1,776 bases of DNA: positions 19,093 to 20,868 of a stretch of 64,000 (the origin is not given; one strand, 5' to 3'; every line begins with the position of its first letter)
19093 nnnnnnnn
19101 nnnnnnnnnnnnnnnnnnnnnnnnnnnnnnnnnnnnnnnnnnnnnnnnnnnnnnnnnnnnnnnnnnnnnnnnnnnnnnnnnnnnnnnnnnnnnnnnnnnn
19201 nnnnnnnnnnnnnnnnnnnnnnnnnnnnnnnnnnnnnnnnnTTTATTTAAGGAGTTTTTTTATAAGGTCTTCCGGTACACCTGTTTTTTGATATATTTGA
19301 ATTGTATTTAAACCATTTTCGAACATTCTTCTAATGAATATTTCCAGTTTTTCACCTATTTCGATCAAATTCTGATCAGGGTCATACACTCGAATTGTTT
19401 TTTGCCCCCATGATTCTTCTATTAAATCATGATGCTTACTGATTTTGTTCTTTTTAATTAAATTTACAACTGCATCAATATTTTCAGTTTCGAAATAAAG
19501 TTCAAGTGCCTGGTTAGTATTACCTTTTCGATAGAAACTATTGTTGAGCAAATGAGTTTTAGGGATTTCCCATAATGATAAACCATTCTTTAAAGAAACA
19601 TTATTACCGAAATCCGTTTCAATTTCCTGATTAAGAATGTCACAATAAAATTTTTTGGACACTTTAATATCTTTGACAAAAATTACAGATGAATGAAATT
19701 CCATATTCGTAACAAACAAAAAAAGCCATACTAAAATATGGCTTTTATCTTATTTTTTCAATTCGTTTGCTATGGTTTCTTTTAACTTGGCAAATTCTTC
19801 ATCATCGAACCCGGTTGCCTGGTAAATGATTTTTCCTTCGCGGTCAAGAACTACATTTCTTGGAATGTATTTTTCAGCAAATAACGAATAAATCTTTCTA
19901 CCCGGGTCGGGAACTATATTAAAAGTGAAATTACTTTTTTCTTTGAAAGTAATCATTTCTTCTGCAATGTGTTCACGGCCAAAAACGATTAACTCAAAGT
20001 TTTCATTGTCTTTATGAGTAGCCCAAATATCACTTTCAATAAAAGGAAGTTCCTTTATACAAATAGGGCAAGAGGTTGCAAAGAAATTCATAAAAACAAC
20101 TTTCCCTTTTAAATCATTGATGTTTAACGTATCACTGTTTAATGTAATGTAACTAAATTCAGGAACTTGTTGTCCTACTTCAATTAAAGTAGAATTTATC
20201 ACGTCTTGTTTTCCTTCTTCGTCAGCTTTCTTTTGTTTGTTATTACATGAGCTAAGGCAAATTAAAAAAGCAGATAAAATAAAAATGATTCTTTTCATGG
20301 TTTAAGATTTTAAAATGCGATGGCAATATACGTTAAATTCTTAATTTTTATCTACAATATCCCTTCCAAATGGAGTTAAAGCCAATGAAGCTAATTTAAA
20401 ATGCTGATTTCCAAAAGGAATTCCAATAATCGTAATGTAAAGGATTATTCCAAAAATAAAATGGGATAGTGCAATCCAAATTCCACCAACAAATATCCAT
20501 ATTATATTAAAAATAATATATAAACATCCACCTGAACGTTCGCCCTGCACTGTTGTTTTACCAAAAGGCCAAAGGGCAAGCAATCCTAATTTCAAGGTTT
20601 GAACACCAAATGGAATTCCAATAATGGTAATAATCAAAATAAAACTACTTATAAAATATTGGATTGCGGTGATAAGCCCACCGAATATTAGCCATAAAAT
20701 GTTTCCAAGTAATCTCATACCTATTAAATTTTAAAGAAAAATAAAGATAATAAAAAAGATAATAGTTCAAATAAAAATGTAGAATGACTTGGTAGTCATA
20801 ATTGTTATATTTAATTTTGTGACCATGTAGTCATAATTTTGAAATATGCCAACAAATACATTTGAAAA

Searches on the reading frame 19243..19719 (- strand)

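Call 8: search_protein_families(library=pfam, proteins=[window:19243-19719:-], max_evalue=0.001)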
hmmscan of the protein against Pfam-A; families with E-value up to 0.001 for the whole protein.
window:19243-19719:- (158 aa): 2 families
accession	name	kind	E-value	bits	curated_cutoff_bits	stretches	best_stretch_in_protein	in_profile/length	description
PF12681.13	Glyoxalase_2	-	2.3e-30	105.4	30.1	1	8-126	1-118/118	Glyoxalase-like domain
PF00903.31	Glyoxalase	-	2.5e-08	34.8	20.6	1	12-121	6-121/121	Glyoxalase/Bleomycin resistance protein/Dioxygenase superfamily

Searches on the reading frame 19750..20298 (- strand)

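Call 8: search_protein_families(library=pfam, proteins=[window:19750-20298:-], max_evalue=0.001)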
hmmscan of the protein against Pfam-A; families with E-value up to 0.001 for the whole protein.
window:19750-20298:- (182 aa): 3 families
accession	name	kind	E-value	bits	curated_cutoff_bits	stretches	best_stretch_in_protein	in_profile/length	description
PF08534.16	Redoxin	-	2.8e-15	56.8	26.6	1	41-174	2-146/148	Redoxin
PF00578.27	AhpC-TSA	-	2.6e-13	50.4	26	1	41-159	1-123/124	AhpC/TSA family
PF13905.12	Thioredoxin_8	-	6.8e-05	23.6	27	1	65-157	1-94/94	Thioredoxin-like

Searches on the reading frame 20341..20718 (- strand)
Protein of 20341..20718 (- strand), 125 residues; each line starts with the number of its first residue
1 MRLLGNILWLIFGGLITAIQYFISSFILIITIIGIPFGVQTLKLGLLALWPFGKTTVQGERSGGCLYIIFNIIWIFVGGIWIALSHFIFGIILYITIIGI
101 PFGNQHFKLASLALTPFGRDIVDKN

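Call 8: search_protein_families(library=pfam, proteins=[window:20341-20718:-], max_evalue=0.001)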
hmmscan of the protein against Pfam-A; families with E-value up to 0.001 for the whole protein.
window:20341-20718:- (125 aa): 1 family
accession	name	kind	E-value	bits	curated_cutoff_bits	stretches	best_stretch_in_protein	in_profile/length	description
PF03733.18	YccF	-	6.5e-39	132.8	27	2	69-119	1-51/51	Inner membrane component domain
